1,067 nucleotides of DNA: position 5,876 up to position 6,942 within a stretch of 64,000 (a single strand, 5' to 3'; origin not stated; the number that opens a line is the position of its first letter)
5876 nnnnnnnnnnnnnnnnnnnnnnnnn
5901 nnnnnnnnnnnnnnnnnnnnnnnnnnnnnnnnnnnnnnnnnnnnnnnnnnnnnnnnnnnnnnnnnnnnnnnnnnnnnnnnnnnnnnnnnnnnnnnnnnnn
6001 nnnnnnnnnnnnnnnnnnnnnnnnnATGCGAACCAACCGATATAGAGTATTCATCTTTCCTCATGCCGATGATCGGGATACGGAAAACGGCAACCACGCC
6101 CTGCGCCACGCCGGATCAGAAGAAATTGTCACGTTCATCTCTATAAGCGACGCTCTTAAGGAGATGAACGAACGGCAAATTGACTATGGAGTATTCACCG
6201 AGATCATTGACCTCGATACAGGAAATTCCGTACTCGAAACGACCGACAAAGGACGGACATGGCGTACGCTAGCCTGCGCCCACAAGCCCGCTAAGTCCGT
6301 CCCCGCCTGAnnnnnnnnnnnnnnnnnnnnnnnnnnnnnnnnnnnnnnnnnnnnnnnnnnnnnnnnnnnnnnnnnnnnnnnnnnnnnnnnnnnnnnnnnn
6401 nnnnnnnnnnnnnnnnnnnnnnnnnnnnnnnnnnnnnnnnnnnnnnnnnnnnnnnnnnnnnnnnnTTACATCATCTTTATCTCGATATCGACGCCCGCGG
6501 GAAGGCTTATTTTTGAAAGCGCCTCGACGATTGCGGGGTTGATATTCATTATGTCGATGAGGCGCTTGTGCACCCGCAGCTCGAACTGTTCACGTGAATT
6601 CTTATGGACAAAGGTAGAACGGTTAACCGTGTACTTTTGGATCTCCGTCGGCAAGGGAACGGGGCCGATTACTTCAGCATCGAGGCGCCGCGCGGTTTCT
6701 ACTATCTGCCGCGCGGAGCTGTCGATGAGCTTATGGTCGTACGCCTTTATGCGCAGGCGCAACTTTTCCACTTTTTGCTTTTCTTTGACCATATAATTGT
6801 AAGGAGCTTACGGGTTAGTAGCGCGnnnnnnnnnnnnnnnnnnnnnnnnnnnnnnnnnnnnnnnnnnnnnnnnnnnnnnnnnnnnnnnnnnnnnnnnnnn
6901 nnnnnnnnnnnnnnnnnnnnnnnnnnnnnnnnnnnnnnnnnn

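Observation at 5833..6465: S10 ribosomal-protein operon split between rpsJ and rplC by a terminator, a divergent SD-bearing small gene and a new rplC promoter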

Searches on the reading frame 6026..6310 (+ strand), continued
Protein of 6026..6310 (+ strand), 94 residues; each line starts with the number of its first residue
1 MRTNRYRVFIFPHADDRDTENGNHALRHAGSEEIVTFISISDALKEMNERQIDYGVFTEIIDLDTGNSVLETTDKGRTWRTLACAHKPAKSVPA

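Call 38: find_encoding_contigs(protein=P0028, flank=3000, max_places=1)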
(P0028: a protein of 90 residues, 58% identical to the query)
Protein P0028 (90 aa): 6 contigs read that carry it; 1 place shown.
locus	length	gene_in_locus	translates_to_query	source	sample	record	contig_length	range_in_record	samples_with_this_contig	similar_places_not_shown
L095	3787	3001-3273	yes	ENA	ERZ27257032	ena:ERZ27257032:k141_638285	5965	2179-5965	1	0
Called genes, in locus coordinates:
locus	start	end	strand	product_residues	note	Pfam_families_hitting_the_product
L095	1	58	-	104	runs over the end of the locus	PF00203:Ribosomal_S19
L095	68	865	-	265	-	PF00181:Ribosomal_L2_N, PF03947:Ribosomal_L2_C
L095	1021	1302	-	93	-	PF00276:Ribosomal_L23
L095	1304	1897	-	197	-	PF00573:Ribosomal_L4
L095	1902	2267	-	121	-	PF00297:Ribosomal_L3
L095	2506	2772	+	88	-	-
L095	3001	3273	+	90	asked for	-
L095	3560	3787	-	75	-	?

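Call 39: find_encoding_contigs(protein=P0024, flank=3000, max_places=1)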
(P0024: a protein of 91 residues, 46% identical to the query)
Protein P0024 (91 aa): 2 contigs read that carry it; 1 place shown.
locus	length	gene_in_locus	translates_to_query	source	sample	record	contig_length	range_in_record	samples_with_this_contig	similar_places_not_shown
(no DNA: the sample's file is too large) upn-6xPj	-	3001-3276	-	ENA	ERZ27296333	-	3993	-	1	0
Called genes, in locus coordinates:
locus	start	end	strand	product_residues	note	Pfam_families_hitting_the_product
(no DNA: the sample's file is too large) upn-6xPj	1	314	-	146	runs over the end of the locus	?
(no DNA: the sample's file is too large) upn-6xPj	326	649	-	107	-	PF00203:Ribosomal_S19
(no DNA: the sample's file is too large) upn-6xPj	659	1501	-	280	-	PF00181:Ribosomal_L2_N, PF03947:Ribosomal_L2_C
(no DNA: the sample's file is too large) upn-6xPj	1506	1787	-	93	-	PF00276:Ribosomal_L23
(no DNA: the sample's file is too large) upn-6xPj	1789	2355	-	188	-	PF00573:Ribosomal_L4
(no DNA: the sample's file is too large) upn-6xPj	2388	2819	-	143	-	PF00297:Ribosomal_L3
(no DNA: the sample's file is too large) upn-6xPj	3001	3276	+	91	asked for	-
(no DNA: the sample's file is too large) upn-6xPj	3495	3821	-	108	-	PF00338:Ribosomal_S10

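Call 40: find_encoding_contigs(protein=P0031, flank=3000, max_places=1)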
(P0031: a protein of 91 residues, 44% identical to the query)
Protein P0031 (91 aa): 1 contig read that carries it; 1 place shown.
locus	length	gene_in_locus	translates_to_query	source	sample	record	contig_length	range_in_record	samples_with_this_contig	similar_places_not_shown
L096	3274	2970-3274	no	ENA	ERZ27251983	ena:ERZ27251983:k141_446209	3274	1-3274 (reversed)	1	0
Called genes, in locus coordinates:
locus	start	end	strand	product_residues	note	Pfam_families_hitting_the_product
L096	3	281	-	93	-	?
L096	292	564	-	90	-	PF00203:Ribosomal_S19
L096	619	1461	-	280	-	PF00181:Ribosomal_L2_N, PF03947:Ribosomal_L2_C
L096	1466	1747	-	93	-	PF00276:Ribosomal_L23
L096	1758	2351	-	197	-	PF00573:Ribosomal_L4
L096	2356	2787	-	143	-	PF00297:Ribosomal_L3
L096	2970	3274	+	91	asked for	?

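Call 41: find_encoding_contigs(protein=P0029, flank=3000, max_places=1)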
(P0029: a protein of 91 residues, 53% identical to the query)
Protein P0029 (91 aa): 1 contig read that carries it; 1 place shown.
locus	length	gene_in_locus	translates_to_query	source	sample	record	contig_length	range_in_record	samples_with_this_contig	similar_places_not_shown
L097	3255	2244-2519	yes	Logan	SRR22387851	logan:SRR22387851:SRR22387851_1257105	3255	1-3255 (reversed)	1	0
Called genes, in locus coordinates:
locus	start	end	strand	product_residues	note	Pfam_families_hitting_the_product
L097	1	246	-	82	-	?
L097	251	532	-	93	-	PF00276:Ribosomal_L23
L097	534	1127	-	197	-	PF00573:Ribosomal_L4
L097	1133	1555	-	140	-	PF00297:Ribosomal_L3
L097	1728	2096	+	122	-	-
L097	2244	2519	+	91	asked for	-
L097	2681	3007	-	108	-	PF00338:Ribosomal_S10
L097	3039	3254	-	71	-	?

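Call 42: find_encoding_contigs(protein=P0018, flank=3000, max_places=1)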
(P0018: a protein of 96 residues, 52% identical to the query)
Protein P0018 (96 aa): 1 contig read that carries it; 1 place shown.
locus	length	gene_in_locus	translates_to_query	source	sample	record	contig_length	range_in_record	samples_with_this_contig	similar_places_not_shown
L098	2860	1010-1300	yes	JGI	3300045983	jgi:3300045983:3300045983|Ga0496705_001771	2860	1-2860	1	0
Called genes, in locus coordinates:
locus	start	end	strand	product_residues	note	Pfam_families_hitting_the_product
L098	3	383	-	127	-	?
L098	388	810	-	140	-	PF00297:Ribosomal_L3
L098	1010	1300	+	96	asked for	-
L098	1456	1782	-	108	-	PF00338:Ribosomal_S10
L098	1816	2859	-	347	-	?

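Call 71: search_solved_structures(query=A4, max_evalue=10, show_alignments=2)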
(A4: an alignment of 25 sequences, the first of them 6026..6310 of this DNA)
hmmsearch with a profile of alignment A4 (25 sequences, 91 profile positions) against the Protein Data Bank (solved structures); distinct sequences matched with E-value up to 10: 25.
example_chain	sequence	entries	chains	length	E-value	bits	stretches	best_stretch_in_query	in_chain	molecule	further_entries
6mnj_A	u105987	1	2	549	0.0001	25.3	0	64-86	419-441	Hz136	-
4fj6_A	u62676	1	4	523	0.00029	23.9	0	65-83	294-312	glycoside hydrolase family 33, candidate sialidase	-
4bbw_A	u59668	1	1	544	0.00054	23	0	64-85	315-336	SIALIDASE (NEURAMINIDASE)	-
8am5_S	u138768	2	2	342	0.00055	23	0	63-78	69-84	Photosystem II assembly lipoprotein Ycf48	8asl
4q6k_A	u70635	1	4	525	0.00083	22.4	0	64-83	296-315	BNR/Asp-box repeat protein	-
5ojr_A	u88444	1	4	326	0.00091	22.3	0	63-78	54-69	Ycf48-like protein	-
2xbg_A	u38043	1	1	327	0.00092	22.3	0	63-78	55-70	YCF48-LIKE PROTEIN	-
5oj5_A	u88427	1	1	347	0.0012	21.9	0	63-78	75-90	Ycf48-like protein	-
7qy9_A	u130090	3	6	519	0.0021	21.1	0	65-84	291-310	BNR/Asp-box repeat protein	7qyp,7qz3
6myv_A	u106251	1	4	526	0.0022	21.1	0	64-85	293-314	Sialidase26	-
5ojp_A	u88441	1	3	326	0.0026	20.8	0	63-78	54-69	Ycf48-like protein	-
9db6_A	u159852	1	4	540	0.0027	20.8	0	65-85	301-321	BNR/Asp-box repeat protein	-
6mrv_B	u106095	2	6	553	0.0028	20.8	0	64-85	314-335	Sialidase26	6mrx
7qxo_A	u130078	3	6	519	0.0033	20.5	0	65-84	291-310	BNR/Asp-box repeat protein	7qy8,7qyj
5fkr_A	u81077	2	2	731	0.08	16.1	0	62-78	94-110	ENDO-1,4-BETA-GLUCANASE/XYLOGLUCANASE, PUTATIVE, GLY74A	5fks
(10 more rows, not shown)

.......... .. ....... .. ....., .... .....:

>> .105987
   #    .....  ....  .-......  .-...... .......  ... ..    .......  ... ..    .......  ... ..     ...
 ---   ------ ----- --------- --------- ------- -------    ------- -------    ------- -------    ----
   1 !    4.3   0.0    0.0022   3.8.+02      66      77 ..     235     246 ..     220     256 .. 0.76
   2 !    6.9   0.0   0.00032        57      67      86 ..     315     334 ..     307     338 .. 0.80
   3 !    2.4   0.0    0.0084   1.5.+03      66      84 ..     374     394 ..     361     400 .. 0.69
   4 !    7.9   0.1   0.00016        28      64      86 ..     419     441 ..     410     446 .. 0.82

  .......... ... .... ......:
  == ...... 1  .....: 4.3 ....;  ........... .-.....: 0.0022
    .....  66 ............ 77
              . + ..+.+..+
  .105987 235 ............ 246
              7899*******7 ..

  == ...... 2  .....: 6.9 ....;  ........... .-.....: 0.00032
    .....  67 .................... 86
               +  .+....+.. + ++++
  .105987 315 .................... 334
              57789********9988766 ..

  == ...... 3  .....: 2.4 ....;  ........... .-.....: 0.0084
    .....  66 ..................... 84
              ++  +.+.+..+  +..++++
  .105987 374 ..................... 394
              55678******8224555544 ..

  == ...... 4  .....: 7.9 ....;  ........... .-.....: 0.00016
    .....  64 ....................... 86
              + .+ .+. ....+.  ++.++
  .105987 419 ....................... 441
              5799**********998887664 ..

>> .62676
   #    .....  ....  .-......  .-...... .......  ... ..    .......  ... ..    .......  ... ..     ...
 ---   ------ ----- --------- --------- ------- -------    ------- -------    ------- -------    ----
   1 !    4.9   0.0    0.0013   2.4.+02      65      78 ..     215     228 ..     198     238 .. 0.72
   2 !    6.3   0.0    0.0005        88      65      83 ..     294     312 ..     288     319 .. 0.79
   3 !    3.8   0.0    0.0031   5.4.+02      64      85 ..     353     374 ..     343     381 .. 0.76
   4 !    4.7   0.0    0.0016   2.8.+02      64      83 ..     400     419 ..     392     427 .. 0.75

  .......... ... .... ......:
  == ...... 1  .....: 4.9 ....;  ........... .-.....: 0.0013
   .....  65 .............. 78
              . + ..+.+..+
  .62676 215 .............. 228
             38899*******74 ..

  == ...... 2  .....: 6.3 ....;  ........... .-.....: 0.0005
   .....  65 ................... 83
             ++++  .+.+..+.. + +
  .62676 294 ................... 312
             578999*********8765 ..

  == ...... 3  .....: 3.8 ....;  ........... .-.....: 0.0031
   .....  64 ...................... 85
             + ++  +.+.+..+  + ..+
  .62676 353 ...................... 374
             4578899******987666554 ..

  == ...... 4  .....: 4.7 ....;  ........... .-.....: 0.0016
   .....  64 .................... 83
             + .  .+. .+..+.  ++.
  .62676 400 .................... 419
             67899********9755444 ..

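Call 72: search_protein_families(library=pfam, alignment_id=A4, max_evalue=1)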
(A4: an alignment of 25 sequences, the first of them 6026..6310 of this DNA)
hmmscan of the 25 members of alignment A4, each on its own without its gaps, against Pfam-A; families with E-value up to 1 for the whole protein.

A. member 1, window:6026-6310:+ (94 aa): 1 family
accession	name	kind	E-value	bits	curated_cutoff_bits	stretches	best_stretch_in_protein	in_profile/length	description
PF12658.13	Ten1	-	0.24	11.9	25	1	5-61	25-85/117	Telomere capping, CST complex subunit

B. families by the number of members that match (of 25 scanned): 16 families
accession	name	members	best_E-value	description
PF02012.26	BNR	10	0.049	BNR/Asp-box repeat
PF20131.4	MC3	7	0.0046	ABC-three component (ABC-3C) system Middle Component 3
PF13088.12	BNR_2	2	0.027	BNR repeat-like domain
PF24388.1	Permuted_GreAB-C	1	0.022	Permuted GreAB-C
PF02208.21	Sorb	1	0.049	Sorbin homologous domain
PF25693.1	Phage_Y01A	1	0.12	Bacteriophage T4-like Y01A protein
PF11962.13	Peptidase_G2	1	0.12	Peptidase_G2, IMC autoproteolytic cleavage domain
PF00962.28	A_deaminase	1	0.12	Adenosine deaminase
PF15593.11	Imm42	1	0.14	Immunity protein 42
PF03793.24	PASTA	1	0.15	PASTA domain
PF15902.12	Sortilin-Vps10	1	0.18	Sortilin, neurotensin receptor 3,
PF02983.19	Pro_Al_protease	1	0.18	Alpha-lytic protease prodomain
PF23748.1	Beta-prop_LRRK2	1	0.2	LRRK2 beta propeller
PF03129.25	HGTP_anticodon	1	0.22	Anticodon binding domain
PF12658.13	Ten1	1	0.24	Telomere capping, CST complex subunit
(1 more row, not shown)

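Call 73: search_protein_families(library=padloc, alignment_id=A4, max_evalue=1)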
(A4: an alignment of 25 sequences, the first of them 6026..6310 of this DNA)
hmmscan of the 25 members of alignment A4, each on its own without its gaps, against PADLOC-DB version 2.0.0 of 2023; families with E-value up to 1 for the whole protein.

A. member 1, window:6026-6310:+ (94 aa): 0 families

B. families by the number of members that match (of 25 scanned): 1 family
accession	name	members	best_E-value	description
PDLC04938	PDC-S15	1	0.013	-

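Call 82: search_protein_families(library=pfam, proteins=[P0004, P0019, P0021, P0022, P0024, P0025, P0029, P0031, P0033, P0034], max_evalue=0.5)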
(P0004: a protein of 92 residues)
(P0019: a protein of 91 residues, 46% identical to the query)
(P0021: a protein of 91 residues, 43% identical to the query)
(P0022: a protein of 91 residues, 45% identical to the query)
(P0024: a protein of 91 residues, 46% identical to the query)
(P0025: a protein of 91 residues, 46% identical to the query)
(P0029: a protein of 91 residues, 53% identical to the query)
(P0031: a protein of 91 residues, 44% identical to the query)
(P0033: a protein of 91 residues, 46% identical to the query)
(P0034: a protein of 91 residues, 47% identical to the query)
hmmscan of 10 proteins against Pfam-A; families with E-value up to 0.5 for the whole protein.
P0004 (92 aa): 1 family
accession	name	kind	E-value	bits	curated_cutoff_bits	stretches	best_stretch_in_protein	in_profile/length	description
PF02012.26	BNR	-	0.2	12.2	27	1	69-77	3-11/12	BNR/Asp-box repeat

P0019 (91 aa): 1 family
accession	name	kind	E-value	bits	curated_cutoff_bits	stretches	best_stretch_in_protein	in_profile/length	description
PF20131.4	MC3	-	0.093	12.6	23.2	1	26-67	71-112/159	ABC-three component (ABC-3C) system Middle Component 3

P0021 (91 aa): 1 family
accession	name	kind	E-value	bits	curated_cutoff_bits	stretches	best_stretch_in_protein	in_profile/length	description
PF20131.4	MC3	-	0.0083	16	23.2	1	24-69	69-113/159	ABC-three component (ABC-3C) system Middle Component 3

P0022 (91 aa): 2 families
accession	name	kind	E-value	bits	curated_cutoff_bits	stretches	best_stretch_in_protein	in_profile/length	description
PF02012.26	BNR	-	0.24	11.9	27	0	68-77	2-11/12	BNR/Asp-box repeat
PF17495.7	OrfA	-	0.25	12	27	1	18-62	21-64/106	Vpr-like OrfA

P0024 (91 aa): 1 family
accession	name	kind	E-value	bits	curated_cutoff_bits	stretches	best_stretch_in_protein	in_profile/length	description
PF20131.4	MC3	-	0.11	12.5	23.2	1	26-68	71-113/159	ABC-three component (ABC-3C) system Middle Component 3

P0025 (91 aa): 1 family
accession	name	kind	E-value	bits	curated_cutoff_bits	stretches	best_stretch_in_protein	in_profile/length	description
PF24388.1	Permuted_GreAB-C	-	0.022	14.9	27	1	53-77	25-50/54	Permuted GreAB-C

P0029 (91 aa): 0 families

P0031 (91 aa): 1 family
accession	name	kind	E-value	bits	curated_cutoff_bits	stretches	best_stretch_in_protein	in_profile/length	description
PF11962.13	Peptidase_G2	-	0.12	12.2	25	1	23-66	37-77/228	Peptidase_G2, IMC autoproteolytic cleavage domain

P0033 (91 aa): 4 families
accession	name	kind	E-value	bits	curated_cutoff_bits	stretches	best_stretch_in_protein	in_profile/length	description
PF20131.4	MC3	-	0.0046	16.9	23.2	1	13-71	58-115/159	ABC-three component (ABC-3C) system Middle Component 3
PF02208.21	Sorb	-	0.049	13.7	27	0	57-76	6-25/42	Sorbin homologous domain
PF03793.24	PASTA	-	0.15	12.4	23.2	1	36-70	10-45/64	PASTA domain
PF03129.25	HGTP_anticodon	-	0.22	12.1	21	0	39-81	43-85/94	Anticodon binding domain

P0034 (91 aa): 1 family
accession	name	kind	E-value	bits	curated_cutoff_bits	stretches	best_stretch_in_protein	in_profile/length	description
PF02983.19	Pro_Al_protease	-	0.18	12.3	23.4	1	58-76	29-48/59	Alpha-lytic protease prodomain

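Call 85: list_cluster_members(proteins=[P0001, P0004, P0022, P0028])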
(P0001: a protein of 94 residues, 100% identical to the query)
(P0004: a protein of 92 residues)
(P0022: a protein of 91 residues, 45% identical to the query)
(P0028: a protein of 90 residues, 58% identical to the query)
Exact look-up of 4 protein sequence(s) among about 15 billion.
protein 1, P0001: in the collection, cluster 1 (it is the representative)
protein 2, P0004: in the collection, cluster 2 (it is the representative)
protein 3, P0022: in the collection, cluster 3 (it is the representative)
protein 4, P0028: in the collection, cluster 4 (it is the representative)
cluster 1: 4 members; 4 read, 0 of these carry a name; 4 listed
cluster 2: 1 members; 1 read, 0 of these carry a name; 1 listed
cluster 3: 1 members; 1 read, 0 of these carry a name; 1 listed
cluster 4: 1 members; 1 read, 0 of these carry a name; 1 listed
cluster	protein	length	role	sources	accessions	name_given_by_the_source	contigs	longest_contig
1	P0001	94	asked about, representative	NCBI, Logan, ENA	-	-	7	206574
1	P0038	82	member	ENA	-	-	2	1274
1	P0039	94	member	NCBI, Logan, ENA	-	-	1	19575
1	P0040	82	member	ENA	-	-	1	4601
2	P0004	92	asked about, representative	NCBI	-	-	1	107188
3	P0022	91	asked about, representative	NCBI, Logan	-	-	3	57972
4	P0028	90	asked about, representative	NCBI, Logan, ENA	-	-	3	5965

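Call 90: search_protein_families(library=phrogs, alignment_id=A4, max_evalue=0.1)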
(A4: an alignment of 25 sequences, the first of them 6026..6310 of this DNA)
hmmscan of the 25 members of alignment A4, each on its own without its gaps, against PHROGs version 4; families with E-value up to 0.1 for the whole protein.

A. member 1, window:6026-6310:+ (94 aa): 0 families

B. families by the number of members that match (of 25 scanned): 6 families
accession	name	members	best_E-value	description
phrog_34703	-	2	0.03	-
phrog_5729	-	2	0.07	-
phrog_37151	-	1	0.013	-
phrog_13854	-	1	0.053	-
phrog_32176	-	1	0.072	-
phrog_1244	-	1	0.092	-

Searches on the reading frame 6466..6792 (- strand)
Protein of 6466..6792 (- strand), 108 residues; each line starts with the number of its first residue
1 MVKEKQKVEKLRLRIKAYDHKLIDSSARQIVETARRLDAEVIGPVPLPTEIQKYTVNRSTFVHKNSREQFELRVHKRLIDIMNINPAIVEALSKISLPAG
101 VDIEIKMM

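Call 6: search_protein_families(library=pfam, proteins=[window:6466-6792:-], max_evalue=1)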
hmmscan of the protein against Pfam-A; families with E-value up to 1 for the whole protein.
window:6466-6792:- (108 aa): 3 families
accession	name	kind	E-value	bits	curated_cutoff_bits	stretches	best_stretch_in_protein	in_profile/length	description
PF00338.27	Ribosomal_S10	-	1.2e-34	118.9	21.2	1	12-106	1-98/98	Ribosomal protein S10p/S20e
PF04640.20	PLATZ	-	0.058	14.4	25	1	50-71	22-43/79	PLATZ transcription factor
PF00142.24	Fer4_NifH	-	0.071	13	25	1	2-67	165-230/271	4Fe-4S iron sulfur cluster binding proteins, NifH/frxC family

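Call 14: find_related_loci(query=window:6466-6792:-, collection=genome_contigs, flank=4000)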
Query window:6466-6792:- (108 aa) in genome_contigs; peptide patterns used: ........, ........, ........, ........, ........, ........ (x = any residue, [..] = any of these).
427 stretches matched a pattern; 375 encode a relative of the query (tblastn E <= 1e-3); the best 80 are kept; 80 distinct loci.
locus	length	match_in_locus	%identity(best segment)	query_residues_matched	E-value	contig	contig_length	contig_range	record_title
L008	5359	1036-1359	99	1-108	2e-68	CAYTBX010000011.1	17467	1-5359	MAG TPA_asm: uncultured Candidatus Saccharibacteria bacterium isolate ERP113451_co1_2 genome assembly, contig: NODE_3763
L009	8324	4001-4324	90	1-108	5e-62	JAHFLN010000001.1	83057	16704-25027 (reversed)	MAG: Candidatus Harrisonbacteria bacterium isolate nzgw434 NODE_166_length_83058_cov_4.121502, whole genome shotgun sequ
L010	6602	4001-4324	89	1-108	1e-61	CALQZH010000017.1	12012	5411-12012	MAG: Parcubacteria group bacterium isolate Ike-150m-21 genome assembly, contig: Ike-150-c2411, whole genome shotgun sequ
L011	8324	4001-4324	80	1-108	2e-55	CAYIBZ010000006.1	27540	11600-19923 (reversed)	MAG TPA_asm: uncultured Candidatus Saccharibacteria bacterium isolate ERP119705_co1_679 genome assembly, contig: NODE_16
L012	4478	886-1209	76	1-108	2e-54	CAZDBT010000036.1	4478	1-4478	MAG TPA_asm: uncultured Candidatus Saccharibacteria bacterium isolate SRP193066_co2_98 genome assembly, contig: NODE_103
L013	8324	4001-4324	78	1-108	2e-54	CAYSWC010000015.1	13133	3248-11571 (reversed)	MAG TPA_asm: uncultured Candidatus Saccharibacteria bacterium isolate SRP178908_co1_13 genome assembly, contig: NODE_328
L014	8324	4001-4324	76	1-108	8e-54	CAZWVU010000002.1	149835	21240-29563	MAG TPA_asm: uncultured Candidatus Saccharibacteria bacterium isolate SRP193066_co2_100 genome assembly, contig: NODE_22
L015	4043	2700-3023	76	1-108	2e-53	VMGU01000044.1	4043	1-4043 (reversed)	MAG: Parcubacteria group bacterium Athens0714_26 Athens071426_scaffold_3765, whole genome shotgun sequence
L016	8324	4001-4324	78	1-107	2e-53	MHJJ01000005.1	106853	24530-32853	MAG: Candidatus Harrisonbacteria bacterium RIFCSPLOWO2_01_FULL_44_18 rifcsplowo2_01_scaffold_1676, whole genome shotgun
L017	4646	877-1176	79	9-108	7e-53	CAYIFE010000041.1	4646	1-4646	MAG TPA_asm: uncultured Candidatus Saccharibacteria bacterium isolate ERP119705_co1_1103 genome assembly, contig: NODE_3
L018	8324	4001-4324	76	1-108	4e-53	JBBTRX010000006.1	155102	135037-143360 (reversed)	MAG: Patescibacteria group bacterium isolate H51-bin095_1 H51_bin095_1_000000000006, whole genome shotgun sequence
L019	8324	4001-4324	75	1-108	9e-53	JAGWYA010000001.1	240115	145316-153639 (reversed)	MAG: Patescibacteria group bacterium isolate REEB48 contig-150_16, whole genome shotgun sequence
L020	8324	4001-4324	75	1-108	5e-53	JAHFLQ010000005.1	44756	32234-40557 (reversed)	MAG: bacterium isolate nzgw437 NODE_698_length_44757_cov_6.900013, whole genome shotgun sequence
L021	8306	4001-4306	76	5-106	2e-52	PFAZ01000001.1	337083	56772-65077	MAG: Candidatus Harrisonbacteria bacterium CG10_big_fil_rev_8_21_14_0_10_40_38 CG10_8_21_14_0.10_scaffold_4_c, whole gen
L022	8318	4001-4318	75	1-106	3e-52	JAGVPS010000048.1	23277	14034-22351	MAG: Candidatus Paceibacterota bacterium isolate DeMMO3_58 c_000000024787, whole genome shotgun sequence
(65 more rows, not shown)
